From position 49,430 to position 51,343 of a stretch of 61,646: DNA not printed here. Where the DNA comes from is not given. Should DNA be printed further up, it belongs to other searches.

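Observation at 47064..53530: Candidate undescribed defence module: MTase-TRD fusion + unknown 537-aa protein + 839-aa PLD-family protein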

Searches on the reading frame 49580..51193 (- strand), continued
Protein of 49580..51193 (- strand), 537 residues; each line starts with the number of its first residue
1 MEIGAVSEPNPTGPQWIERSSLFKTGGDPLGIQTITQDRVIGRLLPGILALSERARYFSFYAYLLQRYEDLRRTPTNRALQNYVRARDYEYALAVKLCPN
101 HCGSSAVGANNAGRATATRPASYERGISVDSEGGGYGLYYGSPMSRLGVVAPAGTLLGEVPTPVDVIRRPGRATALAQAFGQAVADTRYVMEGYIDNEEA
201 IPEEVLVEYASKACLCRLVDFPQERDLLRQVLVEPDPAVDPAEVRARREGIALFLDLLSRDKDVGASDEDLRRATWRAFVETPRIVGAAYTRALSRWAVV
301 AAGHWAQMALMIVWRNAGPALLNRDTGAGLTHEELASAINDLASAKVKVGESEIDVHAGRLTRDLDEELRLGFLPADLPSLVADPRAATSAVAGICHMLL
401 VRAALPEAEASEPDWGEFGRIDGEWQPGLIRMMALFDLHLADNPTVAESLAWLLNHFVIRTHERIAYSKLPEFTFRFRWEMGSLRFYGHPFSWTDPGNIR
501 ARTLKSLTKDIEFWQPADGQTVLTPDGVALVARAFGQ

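Call 35: predict_structure(alignment_id=A1)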
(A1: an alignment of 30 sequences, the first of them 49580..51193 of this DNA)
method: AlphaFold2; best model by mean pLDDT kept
length: 537 residues; sequences in the alignment: 30
mean_pLDDT: 88.6   pTM: 0.88
mean pLDDT of the five models: 88.6, 88.0, 86.5, 85.2, 84.2
residues with pLDDT >= 90: 367; 70-90: 128; 50-70: 14; < 50: 28
segments of 3 or more residues with pLDDT < 50: 1-25, 132-134
pLDDT, mean of each block of 10 residues (from residue 1): 31 41 62 85 87 87 94 89 91 93 81 90 87 58 88 90 91 95 97 93 97 94 97 93 95 97 94 95 89 95 95 96 93 96 94 94 95 87 88 96 87 91 91 96 98 95 84 81 89 88 94 93 97 89
secondary structure, 60 per line:
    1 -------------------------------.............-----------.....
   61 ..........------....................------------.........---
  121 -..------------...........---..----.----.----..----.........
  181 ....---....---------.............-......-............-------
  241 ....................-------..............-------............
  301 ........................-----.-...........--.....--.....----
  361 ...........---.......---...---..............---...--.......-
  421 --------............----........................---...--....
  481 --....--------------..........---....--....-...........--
elements in order: H32-44 H56-70 H77-96 H109-117 H136-146 H172-184 H188-191 H203-213 H215-220 H222-233 H241-260 H268-281 H289-324 H332-342 E345-349 E352-356 H362-371 H375-381 H391-404 H413-419 H429-440 H446-468 E477-480 E483-486 H501-510 E514-517 E520-523 H525-535

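Call 37: find_encoding_contigs(protein=P0060, flank=10000, max_places=1)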
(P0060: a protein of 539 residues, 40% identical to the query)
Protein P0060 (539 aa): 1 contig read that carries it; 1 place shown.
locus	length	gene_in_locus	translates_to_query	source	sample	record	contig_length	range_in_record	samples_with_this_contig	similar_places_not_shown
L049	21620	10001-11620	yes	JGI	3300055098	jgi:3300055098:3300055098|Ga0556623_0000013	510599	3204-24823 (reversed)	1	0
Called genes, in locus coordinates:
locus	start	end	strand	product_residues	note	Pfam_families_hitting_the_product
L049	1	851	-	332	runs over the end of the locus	-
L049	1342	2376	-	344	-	PF02040:ArsB (weak), PF03600:CitMHS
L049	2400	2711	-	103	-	-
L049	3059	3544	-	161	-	PF06803:DUF1232 (weak)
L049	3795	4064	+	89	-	-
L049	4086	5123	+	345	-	PF06067:DUF932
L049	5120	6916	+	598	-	PF02195:ParB_N, PF17762:HTH_ParB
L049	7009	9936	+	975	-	PF08751:TrwC, PF13245:AAA_19, PF13604:AAA_30, PF01443:Viral_helicase1 (weak), PF13086:AAA_11 (weak), PF18335:SH3_13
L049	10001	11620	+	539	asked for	-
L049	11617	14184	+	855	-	-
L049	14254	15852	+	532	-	PF12161:HsdM_N, PF02384:N6_Mtase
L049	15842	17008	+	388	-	PF01420:Methylase_S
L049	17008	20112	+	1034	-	PF04313:HSDR_N, PF04851:ResIII, PF18766:SWI2_SNF2, PF22679:T1R_D3-like, PF11867:T1RH-like_C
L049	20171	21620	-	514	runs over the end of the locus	-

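Call 38: find_encoding_contigs(protein=P0074, flank=10000, max_places=3)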
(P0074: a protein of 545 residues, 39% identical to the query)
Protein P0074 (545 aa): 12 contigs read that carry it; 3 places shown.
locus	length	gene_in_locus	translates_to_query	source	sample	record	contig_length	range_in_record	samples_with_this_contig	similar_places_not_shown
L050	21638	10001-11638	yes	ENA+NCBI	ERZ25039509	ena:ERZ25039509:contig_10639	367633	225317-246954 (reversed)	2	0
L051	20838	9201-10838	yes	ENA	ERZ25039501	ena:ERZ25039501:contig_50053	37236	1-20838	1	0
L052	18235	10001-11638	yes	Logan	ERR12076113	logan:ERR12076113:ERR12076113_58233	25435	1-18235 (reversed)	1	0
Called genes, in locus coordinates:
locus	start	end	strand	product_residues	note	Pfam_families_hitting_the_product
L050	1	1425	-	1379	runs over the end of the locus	PF02384:N6_Mtase, PF20473:MmeI_Mtase, PF07669:Eco57I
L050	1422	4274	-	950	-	PF00176:SNF2-rel_dom (weak), PF00270:DEAD (weak), PF04851:ResIII (faint), PF00271:Helicase_C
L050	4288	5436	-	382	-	PF09369:MZB (weak)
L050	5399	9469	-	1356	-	PF00270:DEAD, PF00271:Helicase_C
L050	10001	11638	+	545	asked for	-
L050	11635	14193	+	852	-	-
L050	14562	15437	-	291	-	PF01381:HTH_3 (weak), PF12844:HTH_19 (weak), PF13560:HTH_31, PF19054:DUF5753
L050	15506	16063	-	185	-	-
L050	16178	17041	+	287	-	PF01381:HTH_3 (weak), PF13413:HTH_25 (weak), PF13560:HTH_31, PF19054:DUF5753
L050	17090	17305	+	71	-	PF04149:DUF397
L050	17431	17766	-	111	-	PF13391:HNH_2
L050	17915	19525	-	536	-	-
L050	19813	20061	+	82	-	-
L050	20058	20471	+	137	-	-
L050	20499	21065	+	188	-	PF22016:DUF6933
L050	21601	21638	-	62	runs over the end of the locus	PF04149:DUF397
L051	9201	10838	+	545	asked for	-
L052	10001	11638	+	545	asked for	-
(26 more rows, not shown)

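Call 39: search_protein_families(library=padloc, proteins=[L024:20-3502:+, L024:3499-7203:+, L024:7200-9266:+, L024:9256-9966:+, L050:5399-9469:-, L050:4288-5436:-, L050:1422-4274:-, L002:4988-8215:+, L002:2570-4981:+, L012:6375-9968:+], max_evalue=0.00001)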
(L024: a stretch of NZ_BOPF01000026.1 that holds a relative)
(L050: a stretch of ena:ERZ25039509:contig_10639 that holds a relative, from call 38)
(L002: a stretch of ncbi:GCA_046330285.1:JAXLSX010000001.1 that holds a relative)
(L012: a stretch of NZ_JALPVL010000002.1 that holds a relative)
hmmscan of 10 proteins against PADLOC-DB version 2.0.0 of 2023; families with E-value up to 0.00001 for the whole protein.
L024:20-3502:+ (1160 aa): 32 families (the best 25 are shown)
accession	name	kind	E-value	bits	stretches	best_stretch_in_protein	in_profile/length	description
PDLC02643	DrmMI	-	0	1473.1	1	2-1142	185-1323/1347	DrmMI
PDLC02646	DrmMI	-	5.7e-257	852.8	1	442-1138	1-756/792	DrmMI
PDLC03618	REase_MTase_IIG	-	3.2e-183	609.2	1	9-1131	194-1315/1429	Type IIG restriction enzyme-methyltransferase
PDLC02644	DrmMI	-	6.9e-167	555.2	1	327-1132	13-867/988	DrmMI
PDLC02638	DrmMI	-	3.8e-160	533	1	9-745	196-934/935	DrmMI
PDLC02645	DrmMI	-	9.1e-105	349.5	1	9-568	194-755/772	DrmMI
PDLC02639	DrmMI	-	3e-86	288.4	3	665-894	565-798/803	DrmMI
PDLC02640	DrmMI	-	1.3e-81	272.6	2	725-1101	534-919/1015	DrmMI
PDLC03627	REase_MTase_IIG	-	2.1e-73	245.7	1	683-1136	564-1029/1136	Type IIG restriction enzyme-methyltransferase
PDLC03599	REase_MTase_IIG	-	1.2e-64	216.7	1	680-1093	468-909/959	Type IIG restriction enzyme-methyltransferase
PDLC02642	DrmMI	-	1e-56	190.6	1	10-398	190-570/594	DrmMI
PDLC03622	REase_MTase_IIG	-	1.5e-43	146.5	3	49-286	81-325/1524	Type IIG restriction enzyme-methyltransferase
PDLC03598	REase_MTase_IIG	-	9.5e-31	104.5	2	678-1093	477-888/912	Type IIG restriction enzyme-methyltransferase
PDLC03604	REase_MTase_IIG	-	2.8e-27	93.2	2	365-540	341-521/1011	Type IIG restriction enzyme-methyltransferase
PDLC03629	REase_MTase_IIG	-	3.4e-22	76.1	2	371-526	372-537/1182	Type IIG restriction enzyme-methyltransferase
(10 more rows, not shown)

L024:3499-7203:+ (1234 aa): 8 families
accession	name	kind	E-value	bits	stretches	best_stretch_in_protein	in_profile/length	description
PDLC02575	DrmA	-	9.6e-294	974.4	1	319-1208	5-829/837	DrmA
PDLC02567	DrmA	-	2.5e-222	738.9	1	31-1207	558-1722/1750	DrmA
PDLC02571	DrmA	-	7.8e-174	578.2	3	649-1200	768-1275/1282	DrmA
PDLC02577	DrmA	-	9.4e-171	567.4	1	514-1207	6-676/697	DrmA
PDLC02568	DrmA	-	5e-95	317.4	1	601-1208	31-600/611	DrmA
PDLC02576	DrmA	-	7.4e-55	184.2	2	441-837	493-866/1235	DrmA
PDLC02574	DrmA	-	8.2e-48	160.7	1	932-1209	6-254/269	DrmA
PDLC02896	DpdJ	-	6.3e-06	22.1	1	971-1038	582-643/1487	DpdJ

L024:7200-9266:+ (688 aa): 4 families
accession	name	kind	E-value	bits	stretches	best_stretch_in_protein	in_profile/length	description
PDLC02583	DrmB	-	3.7e-64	215.9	1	37-668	6-602/606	DrmB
PDLC02579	DrmB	-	7.1e-57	190.7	1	384-669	28-303/314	DrmB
PDLC02584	DrmB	-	2.4e-56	189.5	1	232-669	12-432/445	DrmB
PDLC02582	DrmB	-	1.8e-14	51.2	1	431-682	411-644/649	DrmB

L024:9256-9966:+ (236 aa): 20 families
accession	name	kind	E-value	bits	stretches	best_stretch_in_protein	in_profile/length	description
PDLC02609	DrmC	-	5.1e-99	329.1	1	2-235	3-240/241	DrmC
PDLC02612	DrmC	-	1.3e-26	91.5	1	7-231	5-230/235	DrmC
PDLC02588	DrmC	-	5.5e-22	76.6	1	13-223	17-243/256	DrmC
PDLC02587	DrmC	-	1.4e-17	61.6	1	170-223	198-251/267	DrmC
PDLC02614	DrmC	-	1.1e-16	59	1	94-224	20-147/153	DrmC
PDLC02598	DrmC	-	3.8e-16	57.1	1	177-235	3-61/61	DrmC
PDLC02597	DrmC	-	5.8e-16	57.1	1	12-225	11-233/242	DrmC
PDLC02585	DrmC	-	1.1e-15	56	1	24-223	33-240/253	DrmC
PDLC02606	DrmC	-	1.1e-14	52.6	1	75-222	13-168/182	DrmC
PDLC02608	DrmC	-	4.7e-14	50.5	1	83-224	4-152/162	DrmC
PDLC02595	DrmC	-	1.4e-13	49.2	1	15-213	40-245/269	DrmC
PDLC02616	DrmC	-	7.2e-13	46.6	1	82-225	67-213/224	DrmC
PDLC02607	DrmC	-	1.9e-12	45.1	1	75-231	89-261/265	DrmC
PDLC02591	DrmC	-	1.2e-11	42.3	1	75-220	90-243/260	DrmC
PDLC02611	DrmC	-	1.8e-09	35.9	1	176-225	78-127/138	DrmC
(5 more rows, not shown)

L050:5399-9469:- (1356 aa): 20 families
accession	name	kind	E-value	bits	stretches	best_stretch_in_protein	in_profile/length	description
PDLC00037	DruE3|DruE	-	5.6e-86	287.6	2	16-687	19-691/2055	SNF2 family N-terminal domain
PDLC00013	DruE1|DruE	-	1.3e-75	253.3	3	955-1241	1043-1312/1776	SNF2 family N-terminal domain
PDLC00035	DruE3|DruE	-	1.2e-74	249.9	2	9-478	13-502/1460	SNF2 family N-terminal domain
PDLC00015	DruE2|DruE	-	1.6e-61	206.5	3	911-1087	1088-1277/1887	SNF2 family N-terminal domain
PDLC00014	DruE2|DruE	-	8.9e-60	200.4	3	983-1086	1202-1305/1928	SNF2 family N-terminal domain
PDLC00051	DruE4|DruE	-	1.2e-57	193.4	3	955-1092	1088-1236/1829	SNF2 family N-terminal domain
PDLC00036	DruE3|DruE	-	3e-57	191.7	2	93-303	95-314/2023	SNF2 family N-terminal domain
PDLC02503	BrxHI|BrxHII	-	1.4e-24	84.4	2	91-272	25-195/698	BrxHI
PDLC02896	DpdJ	-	9.4e-22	74.6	1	190-272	329-413/1487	DpdJ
PDLC03960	SngC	-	9.4e-20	68.9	1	90-273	24-197/720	-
PDLC02501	BrxHI|BrxHII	-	3e-16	56.7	1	92-273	25-197/925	BrxHI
PDLC02569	DrmA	-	1e-14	51.3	1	982-1046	831-894/1095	DrmA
PDLC02570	DrmA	-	8.7e-14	48.8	1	940-1046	543-646/851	DrmA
PDLC02893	DpdJ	-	1.7e-11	40.8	1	195-273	346-425/876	DpdJ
PDLC02864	DpdF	-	4.1e-11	40.4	0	953-1031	257-335/610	DpdF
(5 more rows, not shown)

L050:4288-5436:- (382 aa): 2 families
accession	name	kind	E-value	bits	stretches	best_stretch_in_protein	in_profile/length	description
PDLC00014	DruE2|DruE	-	5.5e-07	25.4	1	141-266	1689-1811/1928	SNF2 family N-terminal domain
PDLC00015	DruE2|DruE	-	6.4e-07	25.4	1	179-268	1696-1775/1887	SNF2 family N-terminal domain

L050:1422-4274:- (950 aa): 35 families (the best 25 are shown)
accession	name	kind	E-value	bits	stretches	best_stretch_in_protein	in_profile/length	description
PDLC02853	DpdE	-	0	1013.9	1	9-948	5-976/985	DpdE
PDLC02621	DrmD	-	6.5e-78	261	1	92-625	115-673/1040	DrmD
PDLC02500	BrxHI|BrxHII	-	4.2e-62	208.9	1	101-632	89-617/933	BrxHI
PDLC00659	HmaA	-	5.9e-60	201.2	2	81-408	83-405/1176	SNF2 helicase / DEAD-box helicase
PDLC02572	DrmA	-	2.7e-49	165.9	1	92-625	112-670/1043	DrmA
PDLC02633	DrmD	-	4.5e-49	165.2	1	92-660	119-708/839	DrmD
PDLC02632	DrmD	-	2.3e-46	156.5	1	91-588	116-631/662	DrmD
PDLC02504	BrxHI|BrxHII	-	2.4e-46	156.2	1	80-761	87-754/971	BrxHII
PDLC02620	DrmD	-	7.1e-43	144.7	2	115-424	113-418/1060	DrmD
PDLC02623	DrmD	-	8.4e-39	131.1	2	377-620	442-661/1040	DrmD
PDLC02843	DpdE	-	8.7e-34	114.6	2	86-290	142-316/1091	DpdE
PDLC02840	DpdE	-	3e-32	109.9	2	113-295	170-327/1091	DpdE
PDLC02619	DrmD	-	6e-32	108.7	2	538-622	491-573/872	DrmD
PDLC02634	DrmD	-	1.6e-31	107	2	94-290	85-275/900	DrmD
PDLC02193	PLD_Helicase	-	5.1e-31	105.6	2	440-629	649-841/905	-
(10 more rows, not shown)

L002:4988-8215:+ (1075 aa): 36 families (the best 25 are shown)
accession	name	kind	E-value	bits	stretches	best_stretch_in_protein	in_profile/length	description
PDLC01075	C3a139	-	9.4e-36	121.5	2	688-789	666-764/948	HKD+Snf2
PDLC02623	DrmD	-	6.4e-33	111.6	2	563-759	454-631/1040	DrmD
PDLC02621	DrmD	-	2.4e-28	96.9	2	514-766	393-638/1040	DrmD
PDLC02619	DrmD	-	8.3e-24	81.8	2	707-760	489-542/872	DrmD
PDLC02193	PLD_Helicase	-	6.9e-21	72.1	2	605-758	648-804/905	-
PDLC00659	HmaA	-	5e-20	69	1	640-751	510-610/1176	SNF2 helicase / DEAD-box helicase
PDLC02500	BrxHI|BrxHII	-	3.4e-18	63.6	1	623-767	459-589/933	BrxHI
PDLC02632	DrmD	-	7.1e-18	62.4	2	643-761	523-634/662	DrmD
PDLC02572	DrmA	-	1.4e-17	60.9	2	642-761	519-631/1043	DrmA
PDLC02840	DpdE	-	1.2e-15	54.9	2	605-764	520-666/1091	DpdE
PDLC02843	DpdE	-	1.9e-14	50.6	2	256-389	180-308/1091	DpdE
PDLC02633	DrmD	-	2.4e-14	50.3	1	604-753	481-630/839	DrmD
PDLC02849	DpdE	-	1.2e-13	48.2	1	230-452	398-619/857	DpdE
PDLC02707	PbeA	-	8.7e-13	45.7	1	121-311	133-329/672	PbeA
PDLC02853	DpdE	-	1.1e-12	44.7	1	624-768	466-615/985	DpdE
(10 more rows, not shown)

L002:2570-4981:+ (803 aa): 25 families
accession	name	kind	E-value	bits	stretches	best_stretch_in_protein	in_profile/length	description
PDLC03620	REase_MTase_IIG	-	3e-92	308.1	1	24-783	557-1353/1378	Type IIG restriction enzyme-methyltransferase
PDLC02643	DrmMI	-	1.9e-45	153.2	1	26-327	556-878/1347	DrmMI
PDLC03613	REase_MTase_IIG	-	3.5e-35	119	2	66-185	492-614/1250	Type IIG restriction enzyme-methyltransferase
PDLC02638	DrmMI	-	4.1e-35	119.2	1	25-261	554-797/935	DrmMI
PDLC02644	DrmMI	-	3.7e-30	102.6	2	20-237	60-283/988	DrmMI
PDLC03622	REase_MTase_IIG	-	1.4e-28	96.9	2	23-186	460-644/1524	Type IIG restriction enzyme-methyltransferase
PDLC03618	REase_MTase_IIG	-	4.5e-28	95.1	1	25-329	549-877/1429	Type IIG restriction enzyme-methyltransferase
PDLC02639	DrmMI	-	3.1e-22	76.7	1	27-192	252-393/803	DrmMI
PDLC02646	DrmMI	-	1.5e-21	74.2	2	93-187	7-99/792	DrmMI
PDLC02645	DrmMI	-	4.1e-19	66.3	1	25-194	549-721/772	DrmMI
PDLC03611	REase_MTase_IIG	-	7.3e-19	64.7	2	291-442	908-1060/1532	Type IIG restriction enzyme-methyltransferase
PDLC03629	REase_MTase_IIG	-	4.6e-18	62.4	1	68-194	432-544/1182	Type IIG restriction enzyme-methyltransferase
PDLC03614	REase_MTase_IIG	-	2.2e-15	53.4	2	64-186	568-681/1584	Type IIG restriction enzyme-methyltransferase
PDLC03609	REase_MTase_IIG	-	7.8e-13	45.1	1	69-185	434-533/1066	Type IIG restriction enzyme-methyltransferase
PDLC03365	MTase_II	-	2.4e-11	41.2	1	622-714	408-501/578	Type II methyltransferase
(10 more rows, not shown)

L012:6375-9968:+ (1197 aa): 3 families
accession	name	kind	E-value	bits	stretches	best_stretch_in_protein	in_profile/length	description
PDLC04135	mad3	-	5.7e-22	76.8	2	960-1185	113-339/374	mads_3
PDLC03859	LmuB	-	1.4e-20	72.1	1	113-849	17-459/611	-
PDLC04140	mad8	-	5.5e-07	27.4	0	111-149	18-56/314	mads_8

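Call 40: fold_search(model_id=the predicted structure, library=pdb)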
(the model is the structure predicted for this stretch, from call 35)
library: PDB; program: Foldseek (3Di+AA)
matches with E <= 10: 123; with E <= 0.001: 0
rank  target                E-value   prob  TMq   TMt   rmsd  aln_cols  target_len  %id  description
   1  3c2g_A                8.7e-01  0.06  0.11  0.10  21.3       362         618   10  Crystal complex of SYS-1/POP-1 at 2.5A resolution (released 2008-05-20)
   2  3c2g_B                9.5e-01  0.06  0.10  0.09  20.2       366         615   11  Crystal complex of SYS-1/POP-1 at 2.5A resolution (released 2008-05-20)
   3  8ptw_CV               1.2e+00  0.05  0.12  0.12  26.6       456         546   12  Chaetomium thermophilum Rix1-complex (released 2023-11-15)
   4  7crz                  1.2e+00  0.03  0.12  0.13  24.2       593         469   11  Crystal structure of human glucose transporter GLUT3 bound with C3361 (released 2021-01-13)
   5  7nkz_A                1.6e+00  0.03  0.11  0.12  23.5       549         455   10  Cryo-EM structure of the cytochrome bd oxidase from M. tuberculosis at 2.5 A resolution (released 2021-09-22)
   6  3nmw_A                1.8e+00  0.03  0.09  0.13  19.0       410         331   13  Crystal structure of armadillo repeats domain of APC (released 2011-07-06)
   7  2pfv                  1.9e+00  0.04  0.10  0.10  20.9       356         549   10  S. cerevisiae Exo70 with additional residues to 2.1 Angrstrom resolution (released 2007-05-22)
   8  4yjl_B                1.9e+00  0.03  0.10  0.14  19.3       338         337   12  Crystal structure of APC-ARM in complexed with Amer1-A2 (released 2016-03-09)
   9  7ycj_A                2.0e+00  0.05  0.11  0.11  19.1       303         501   12  Crystal structure of Vac8 bound to Vac17 (released 2023-07-12)
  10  5iz9_A                2.1e+00  0.04  0.11  0.15  20.1       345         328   13  Protein-protein interaction (released 2017-07-05)
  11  7f6m_A                2.1e+00  0.04  0.11  0.13  20.2       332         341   12  Crystal structure of APC complexed with a peptide inhibitor MAI-516 (released 2022-06-29)
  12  7as4_I                2.2e+00  0.06  0.13  0.14  19.1       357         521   10  Recombinant human gTuRC (released 2021-01-20)
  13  5xbk_C                2.2e+00  0.03  0.11  0.13  20.8       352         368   15  Crystal structure of human Importin4 (released 2018-02-14)
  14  7vf5_A                2.2e+00  0.02  0.08  0.05  22.1       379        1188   10  Human m6A-METTL associated complex (WTAP, VIRMA, and HAKAI) (released 2022-09-14)
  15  3c2h_B                2.3e+00  0.04  0.11  0.10  21.8       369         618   10  Crystal Structure of SYS-1 at 2.6A resolution (released 2008-05-20)
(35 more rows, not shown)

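Call 48: find_related_loci(query=A1, collection=metagenome_contigs, flank=10000)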
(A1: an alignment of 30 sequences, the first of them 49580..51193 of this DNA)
Query A1 (537 aa) in metagenome_contigs; peptide patterns used: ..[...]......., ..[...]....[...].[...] (x = any residue, [..] = any of these).
265 stretches matched a pattern; 193 encode a relative of the query (tblastn E <= 1e-3); the best 80 are kept; 80 distinct loci.
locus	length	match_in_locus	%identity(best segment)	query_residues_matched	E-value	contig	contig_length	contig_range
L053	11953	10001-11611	95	1-537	0e+0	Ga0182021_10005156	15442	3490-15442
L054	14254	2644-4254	95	1-537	0e+0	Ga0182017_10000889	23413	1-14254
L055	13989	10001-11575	41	13-536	1e-116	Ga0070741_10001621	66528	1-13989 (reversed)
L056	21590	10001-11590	42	8-535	3e-116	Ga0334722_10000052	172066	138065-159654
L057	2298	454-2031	42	11-535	1e-117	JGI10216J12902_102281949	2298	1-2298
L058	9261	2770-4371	41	6-535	6e-110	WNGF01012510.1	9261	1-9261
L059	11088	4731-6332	41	6-535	6e-110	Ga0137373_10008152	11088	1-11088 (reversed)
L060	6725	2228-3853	40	3-536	2e-106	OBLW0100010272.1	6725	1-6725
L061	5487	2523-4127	41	3-536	2e-104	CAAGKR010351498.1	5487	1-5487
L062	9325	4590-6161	40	14-537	1e-103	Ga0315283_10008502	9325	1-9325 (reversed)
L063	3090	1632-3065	43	11-487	8e-107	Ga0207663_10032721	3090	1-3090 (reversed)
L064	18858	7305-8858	40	14-527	2e-102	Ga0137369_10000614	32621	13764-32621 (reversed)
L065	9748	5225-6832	38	1-535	4e-101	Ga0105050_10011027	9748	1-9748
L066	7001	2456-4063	38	1-535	4e-101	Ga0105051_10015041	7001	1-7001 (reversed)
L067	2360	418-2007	40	14-536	6e-105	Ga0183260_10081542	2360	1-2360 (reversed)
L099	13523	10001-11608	39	8-535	2e-86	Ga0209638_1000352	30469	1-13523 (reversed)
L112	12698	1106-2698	39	14-532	7e-94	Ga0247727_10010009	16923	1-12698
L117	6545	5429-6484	39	2-334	4e-58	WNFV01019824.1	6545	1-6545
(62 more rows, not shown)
